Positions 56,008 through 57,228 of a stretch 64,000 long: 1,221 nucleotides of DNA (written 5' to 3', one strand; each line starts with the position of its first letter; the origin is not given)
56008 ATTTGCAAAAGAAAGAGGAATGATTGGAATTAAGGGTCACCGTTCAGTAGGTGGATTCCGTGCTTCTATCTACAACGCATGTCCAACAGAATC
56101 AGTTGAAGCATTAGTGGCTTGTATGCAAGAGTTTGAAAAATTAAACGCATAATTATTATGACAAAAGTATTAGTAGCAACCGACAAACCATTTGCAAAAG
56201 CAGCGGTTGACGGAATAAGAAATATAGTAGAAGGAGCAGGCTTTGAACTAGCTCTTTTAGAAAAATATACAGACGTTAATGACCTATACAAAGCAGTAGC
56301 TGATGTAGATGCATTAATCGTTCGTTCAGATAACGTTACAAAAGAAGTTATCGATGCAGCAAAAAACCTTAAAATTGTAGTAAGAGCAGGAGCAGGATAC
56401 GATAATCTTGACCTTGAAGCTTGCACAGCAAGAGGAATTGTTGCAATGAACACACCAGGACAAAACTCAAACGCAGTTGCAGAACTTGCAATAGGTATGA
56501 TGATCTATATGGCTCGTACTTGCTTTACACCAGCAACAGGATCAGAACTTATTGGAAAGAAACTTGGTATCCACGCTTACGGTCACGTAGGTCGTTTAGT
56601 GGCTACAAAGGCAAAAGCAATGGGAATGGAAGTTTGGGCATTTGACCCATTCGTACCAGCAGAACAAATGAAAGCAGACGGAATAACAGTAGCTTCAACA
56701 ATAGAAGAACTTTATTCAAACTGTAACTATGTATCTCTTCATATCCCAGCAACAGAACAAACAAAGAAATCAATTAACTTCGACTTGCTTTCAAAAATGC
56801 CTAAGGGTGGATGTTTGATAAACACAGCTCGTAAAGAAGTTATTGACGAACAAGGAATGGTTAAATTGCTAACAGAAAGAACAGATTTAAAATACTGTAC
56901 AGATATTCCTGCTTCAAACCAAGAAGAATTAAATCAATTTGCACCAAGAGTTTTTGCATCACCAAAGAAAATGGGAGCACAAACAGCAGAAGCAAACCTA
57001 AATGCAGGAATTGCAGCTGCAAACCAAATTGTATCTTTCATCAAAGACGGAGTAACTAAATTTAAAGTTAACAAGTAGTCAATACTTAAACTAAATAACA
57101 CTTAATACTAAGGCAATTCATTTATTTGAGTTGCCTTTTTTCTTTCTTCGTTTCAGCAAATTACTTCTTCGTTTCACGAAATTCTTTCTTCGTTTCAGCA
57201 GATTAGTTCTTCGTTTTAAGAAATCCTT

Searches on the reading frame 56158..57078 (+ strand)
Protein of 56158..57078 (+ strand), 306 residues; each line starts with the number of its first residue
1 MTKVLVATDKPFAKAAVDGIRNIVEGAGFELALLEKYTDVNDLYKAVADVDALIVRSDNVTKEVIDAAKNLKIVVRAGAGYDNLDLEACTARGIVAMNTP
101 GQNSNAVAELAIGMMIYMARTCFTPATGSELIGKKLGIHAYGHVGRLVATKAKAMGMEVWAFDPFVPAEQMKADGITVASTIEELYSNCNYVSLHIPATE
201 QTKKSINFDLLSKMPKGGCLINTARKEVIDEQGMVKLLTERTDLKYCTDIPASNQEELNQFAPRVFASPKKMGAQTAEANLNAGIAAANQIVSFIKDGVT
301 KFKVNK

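Call 14: search_protein_families(library=pfam, proteins=[window:56158-57078:+])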
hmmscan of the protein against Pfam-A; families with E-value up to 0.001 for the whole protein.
window:56158-57078:+ (306 aa): 4 families
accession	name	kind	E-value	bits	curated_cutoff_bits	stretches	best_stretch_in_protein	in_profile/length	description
PF02826.25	2-Hacid_dh_C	-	2.1e-31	109.1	25.1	1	126-253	29-156/178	D-isomer specific 2-hydroxyacid dehydrogenase, NAD binding domain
PF00389.36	2-Hacid_dh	-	5.9e-31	107.4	24.6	1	38-305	28-134/134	D-isomer specific 2-hydroxyacid dehydrogenase, catalytic domain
PF03446.21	NAD_binding_2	-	3.9e-07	30.7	21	1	142-242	8-111/161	NAD binding domain of 6-phosphogluconate dehydrogenase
PF03720.21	UDPG_MGDP_dh_C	-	9.9e-05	23.1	30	0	149-198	23-74/103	UDP-glucose/GDP-mannose dehydrogenase family, UDP binding domain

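Call 21: find_encoding_contigs(protein=window:56158-57078:+, flank=10000, max_places=6)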
Protein window:56158-57078:+ (306 aa): 23 contigs read that carry it; 6 places shown.
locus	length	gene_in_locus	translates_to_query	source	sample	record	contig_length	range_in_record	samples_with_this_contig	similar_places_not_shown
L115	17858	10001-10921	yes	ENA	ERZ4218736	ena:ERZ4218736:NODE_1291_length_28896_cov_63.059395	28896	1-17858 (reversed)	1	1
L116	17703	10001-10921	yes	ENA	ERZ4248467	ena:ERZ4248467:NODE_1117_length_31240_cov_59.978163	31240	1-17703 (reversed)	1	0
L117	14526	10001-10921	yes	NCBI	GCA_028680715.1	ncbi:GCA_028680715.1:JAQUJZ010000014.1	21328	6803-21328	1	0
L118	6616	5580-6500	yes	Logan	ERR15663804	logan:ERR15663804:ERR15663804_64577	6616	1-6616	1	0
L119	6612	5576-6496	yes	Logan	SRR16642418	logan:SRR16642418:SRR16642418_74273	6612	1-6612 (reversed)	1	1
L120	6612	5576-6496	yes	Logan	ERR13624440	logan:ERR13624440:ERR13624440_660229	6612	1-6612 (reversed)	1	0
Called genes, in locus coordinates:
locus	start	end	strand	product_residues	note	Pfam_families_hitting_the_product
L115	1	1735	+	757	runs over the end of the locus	PF00175:NAD_binding_1 (weak), PF10418:DHODB_Fe-S_bind, PF14691:Fer4_20, PF07992:Pyr_redox_2 (weak), PF13738:Pyr_redox_3 (faint), PF07992:Pyr_redox_2, PF13450:NAD_binding_8 (weak), PF00070:Pyr_redox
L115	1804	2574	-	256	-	PF01694:Rhomboid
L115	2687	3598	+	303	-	PF13568:OMP_b-brl_2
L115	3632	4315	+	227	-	-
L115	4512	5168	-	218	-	PF01135:PCMT (weak), PF01596:Methyltransf_3, PF13578:Methyltransf_24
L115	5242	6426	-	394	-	PF00691:OmpA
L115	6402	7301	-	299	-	PF01745:IPT, PF01715:IPPT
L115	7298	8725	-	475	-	PF01743:PolyA_pol, PF12627:PolyA_pol_RNAbd, PF01966:HD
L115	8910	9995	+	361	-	PF00266:Aminotran_5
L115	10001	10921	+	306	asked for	PF00389:2-Hacid_dh, PF02826:2-Hacid_dh_C, PF03446:NAD_binding_2 (weak)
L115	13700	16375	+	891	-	PF00041:fn3 (faint), PF18962:Por_Secre_tail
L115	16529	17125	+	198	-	-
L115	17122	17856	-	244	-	?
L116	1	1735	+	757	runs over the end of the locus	PF00175:NAD_binding_1 (weak), PF10418:DHODB_Fe-S_bind, PF14691:Fer4_20, PF07992:Pyr_redox_2 (weak), PF13738:Pyr_redox_3 (faint), PF07992:Pyr_redox_2, PF13450:NAD_binding_8 (weak), PF00070:Pyr_redox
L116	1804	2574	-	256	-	PF01694:Rhomboid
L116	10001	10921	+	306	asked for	PF00389:2-Hacid_dh, PF02826:2-Hacid_dh_C, PF03446:NAD_binding_2 (weak)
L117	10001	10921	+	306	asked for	PF00389:2-Hacid_dh, PF02826:2-Hacid_dh_C, PF03446:NAD_binding_2 (weak)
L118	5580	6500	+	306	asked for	PF00389:2-Hacid_dh, PF02826:2-Hacid_dh_C, PF03446:NAD_binding_2 (weak)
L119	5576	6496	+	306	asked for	PF00389:2-Hacid_dh, PF02826:2-Hacid_dh_C, PF03446:NAD_binding_2 (weak)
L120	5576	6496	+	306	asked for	PF00389:2-Hacid_dh, PF02826:2-Hacid_dh_C, PF03446:NAD_binding_2 (weak)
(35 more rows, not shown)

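Call 42: find_homologous_proteins(query=window:56158-57078:+, max_evalue=1e-60)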
Query window:56158-57078:+ (306 aa): 7999 proteins with E <= 1e-60 among 8000 candidates; the best 120 are listed.
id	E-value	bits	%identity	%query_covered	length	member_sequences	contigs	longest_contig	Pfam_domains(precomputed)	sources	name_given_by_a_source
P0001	2.3e-190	649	97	100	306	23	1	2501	PF03446.22,PF00389.37,PF02826.26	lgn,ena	-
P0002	8.8e-181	617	92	100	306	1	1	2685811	PF03446.22,PF00389.37,PF02826.26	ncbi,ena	-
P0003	9.5e-181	617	92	100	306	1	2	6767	PF03446.22,PF00389.37,PF02826.26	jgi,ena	-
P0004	1.1e-180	617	92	100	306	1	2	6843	PF03446.22,PF00389.37,PF02826.26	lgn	-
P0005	2.8e-180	616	92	100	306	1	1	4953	PF03446.22,PF00389.37,PF02826.26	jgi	jgi:D-3-phosphoglycerate dehydrogenase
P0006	3.1e-180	615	92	100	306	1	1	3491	PF03446.22,PF00389.37,PF02826.26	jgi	jgi:D-3-phosphoglycerate dehydrogenase / 2-oxoglutarate reductase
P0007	3.5e-180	615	92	100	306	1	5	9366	PF03446.22,PF00389.37,PF02826.26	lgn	-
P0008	3.9e-180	615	92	100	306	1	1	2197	PF03446.22,PF00389.37,PF02826.26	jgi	-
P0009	4.7e-180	615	92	100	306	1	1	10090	PF03446.22,PF00389.37,PF02826.26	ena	-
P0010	6.7e-180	614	92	100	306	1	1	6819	PF03446.22,PF00389.37,PF02826.26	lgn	-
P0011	1.0e-179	614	91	100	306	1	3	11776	PF03446.22,PF00389.37,PF02826.26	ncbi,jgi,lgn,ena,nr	ncbi:MAG: 3-phosphoglycerate dehydrogenase [Bacteroidales bacterium]|nr:3-phosphoglycerate dehydroge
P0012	1.5e-179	613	92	100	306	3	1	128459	PF03446.22,PF00389.37,PF02826.26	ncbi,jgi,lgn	ncbi:MAG: NAD(P)-dependent oxidoreductase [Bacteroidales bacterium]|jgi:D-3-phosphoglycerate dehydro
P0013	2.7e-176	602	90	100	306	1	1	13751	PF03446.22,PF00389.37,PF02826.26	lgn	-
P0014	5.1e-165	565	86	100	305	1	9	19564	PF03446.22,PF00389.37,PF02826.26,PF03720.23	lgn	-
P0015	2.0e-163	560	85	100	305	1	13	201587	PF03446.22,PF00389.37,PF02826.26,PF03720.23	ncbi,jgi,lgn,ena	jgi:D-3-phosphoglycerate dehydrogenase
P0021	3.8e-158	543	82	100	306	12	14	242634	PF00670.28,PF03446.22,PF00389.37,PF02826.26,PF03720.23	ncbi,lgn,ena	-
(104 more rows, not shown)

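Call 43: find_encoding_contigs(protein=P0002, flank=10000, max_places=2)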
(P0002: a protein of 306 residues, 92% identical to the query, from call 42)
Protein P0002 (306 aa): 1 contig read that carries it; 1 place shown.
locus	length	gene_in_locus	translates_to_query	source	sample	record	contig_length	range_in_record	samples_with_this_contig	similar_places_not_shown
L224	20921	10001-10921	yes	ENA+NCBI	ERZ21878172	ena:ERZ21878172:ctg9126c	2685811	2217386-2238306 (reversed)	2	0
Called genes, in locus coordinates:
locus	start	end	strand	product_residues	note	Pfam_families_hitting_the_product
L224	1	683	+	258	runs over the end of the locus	PF09694:Gcw_chp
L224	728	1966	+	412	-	PF00909:Ammonium_transp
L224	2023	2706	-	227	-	PF01694:Rhomboid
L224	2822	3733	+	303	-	PF13568:OMP_b-brl_2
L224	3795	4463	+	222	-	-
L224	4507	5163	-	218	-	PF01596:Methyltransf_3, PF01135:PCMT (faint), PF13578:Methyltransf_24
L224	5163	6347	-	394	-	PF00691:OmpA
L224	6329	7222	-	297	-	PF01745:IPT, PF01715:IPPT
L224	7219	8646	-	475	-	PF01743:PolyA_pol, PF12627:PolyA_pol_RNAbd, PF01966:HD, PF13735:tRNA_NucTran2_2 (weak)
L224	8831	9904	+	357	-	PF00266:Aminotran_5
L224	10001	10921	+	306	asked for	PF00389:2-Hacid_dh, PF02826:2-Hacid_dh_C, PF03446:NAD_binding_2 (weak)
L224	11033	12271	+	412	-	PF14281:PDDEXK_4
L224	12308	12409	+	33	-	-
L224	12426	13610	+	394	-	-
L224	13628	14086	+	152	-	PF00903:Glyoxalase (weak), PF12681:Glyoxalase_2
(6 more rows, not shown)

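Call 44: find_encoding_contigs(protein=P0015, flank=10000, max_places=2)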
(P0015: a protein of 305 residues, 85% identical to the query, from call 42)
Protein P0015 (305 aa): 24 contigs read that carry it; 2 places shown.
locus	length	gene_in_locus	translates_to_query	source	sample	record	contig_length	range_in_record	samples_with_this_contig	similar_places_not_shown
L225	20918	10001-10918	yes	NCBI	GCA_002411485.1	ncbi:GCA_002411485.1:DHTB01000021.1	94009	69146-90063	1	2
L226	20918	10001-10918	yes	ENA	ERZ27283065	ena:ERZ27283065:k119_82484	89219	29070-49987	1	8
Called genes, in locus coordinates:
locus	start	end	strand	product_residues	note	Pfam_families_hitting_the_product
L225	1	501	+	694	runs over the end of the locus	-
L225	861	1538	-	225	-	PF01694:Rhomboid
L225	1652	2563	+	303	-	PF13568:OMP_b-brl_2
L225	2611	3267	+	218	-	-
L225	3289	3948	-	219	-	PF01135:PCMT (weak), PF01596:Methyltransf_3, PF13578:Methyltransf_24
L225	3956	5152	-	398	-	PF00691:OmpA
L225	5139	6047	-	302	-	PF01745:IPT, PF13238:AAA_18 (faint), PF01715:IPPT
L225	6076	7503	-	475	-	PF01743:PolyA_pol, PF12627:PolyA_pol_RNAbd, PF01966:HD, PF13735:tRNA_NucTran2_2 (weak)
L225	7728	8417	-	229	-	PF04170:NlpE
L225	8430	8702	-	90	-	PF14131:DUF4298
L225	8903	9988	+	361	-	PF00266:Aminotran_5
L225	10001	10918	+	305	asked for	PF00389:2-Hacid_dh, PF03720:UDPG_MGDP_dh_C (faint), PF02826:2-Hacid_dh_C, PF03446:NAD_binding_2 (weak)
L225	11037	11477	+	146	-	-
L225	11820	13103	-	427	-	PF22013:PG_1098_Fer, PF18096:Thump_like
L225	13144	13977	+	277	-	PF01734:Patatin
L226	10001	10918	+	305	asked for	PF00389:2-Hacid_dh, PF03720:UDPG_MGDP_dh_C (faint), PF02826:2-Hacid_dh_C, PF03446:NAD_binding_2 (weak)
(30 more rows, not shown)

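Call 45: find_encoding_contigs(protein=P0021, flank=10000, max_places=2)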
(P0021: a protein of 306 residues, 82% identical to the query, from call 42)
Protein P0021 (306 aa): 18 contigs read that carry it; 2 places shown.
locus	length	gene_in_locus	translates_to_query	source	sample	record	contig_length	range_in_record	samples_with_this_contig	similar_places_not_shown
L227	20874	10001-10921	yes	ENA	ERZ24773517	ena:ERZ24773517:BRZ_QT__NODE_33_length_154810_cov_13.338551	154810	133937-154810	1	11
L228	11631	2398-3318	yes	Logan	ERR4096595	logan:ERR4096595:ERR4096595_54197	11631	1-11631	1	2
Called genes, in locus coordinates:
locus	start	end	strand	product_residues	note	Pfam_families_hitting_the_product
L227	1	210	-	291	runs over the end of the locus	PF00483:NTP_transferase, PF12804:NTP_transf_3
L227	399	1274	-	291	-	PF00535:Glycos_transf_2, PF10111:Glyco_tranf_2_2, PF13641:Glyco_tranf_2_3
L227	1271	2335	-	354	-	PF04230:PS_pyruv_trans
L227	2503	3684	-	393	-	PF12838:Fer4_7 (faint), PF04432:FrhB_FdhB_C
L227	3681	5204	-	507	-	PF01943:Polysacc_synt, PF13440:Polysacc_synt_3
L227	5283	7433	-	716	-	PF10459:Peptidase_S46, PF00089:Trypsin (faint), PF13365:Trypsin_2 (faint)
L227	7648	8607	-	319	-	PF12895:ANAPC3 (faint), PF12569:NatA_aux_su (faint), PF14561:TPR_20 (faint), PF13424:TPR_12 (weak), PF00515:TPR_1 (weak), PF13414:TPR_11 (weak), PF25062:ARM_TT21_N (weak), PF13424:TPR_12 (weak), +10 more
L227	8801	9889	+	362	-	PF00266:Aminotran_5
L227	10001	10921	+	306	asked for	PF00389:2-Hacid_dh, PF03720:UDPG_MGDP_dh_C (faint), PF02826:2-Hacid_dh_C, PF00670:AdoHcyase_NAD (weak), PF03446:NAD_binding_2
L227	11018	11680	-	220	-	PF03167:UDG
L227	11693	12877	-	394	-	PF13847:Methyltransf_31 (weak), PF22013:PG_1098_Fer, PF18096:Thump_like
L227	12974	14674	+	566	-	-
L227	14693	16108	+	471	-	PF18990:DUF5723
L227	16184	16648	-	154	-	-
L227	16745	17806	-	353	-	PF00793:DAHP_synth_1, PF01817:CM_2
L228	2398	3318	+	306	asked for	PF00389:2-Hacid_dh, PF03720:UDPG_MGDP_dh_C (faint), PF02826:2-Hacid_dh_C, PF00670:AdoHcyase_NAD (weak), PF03446:NAD_binding_2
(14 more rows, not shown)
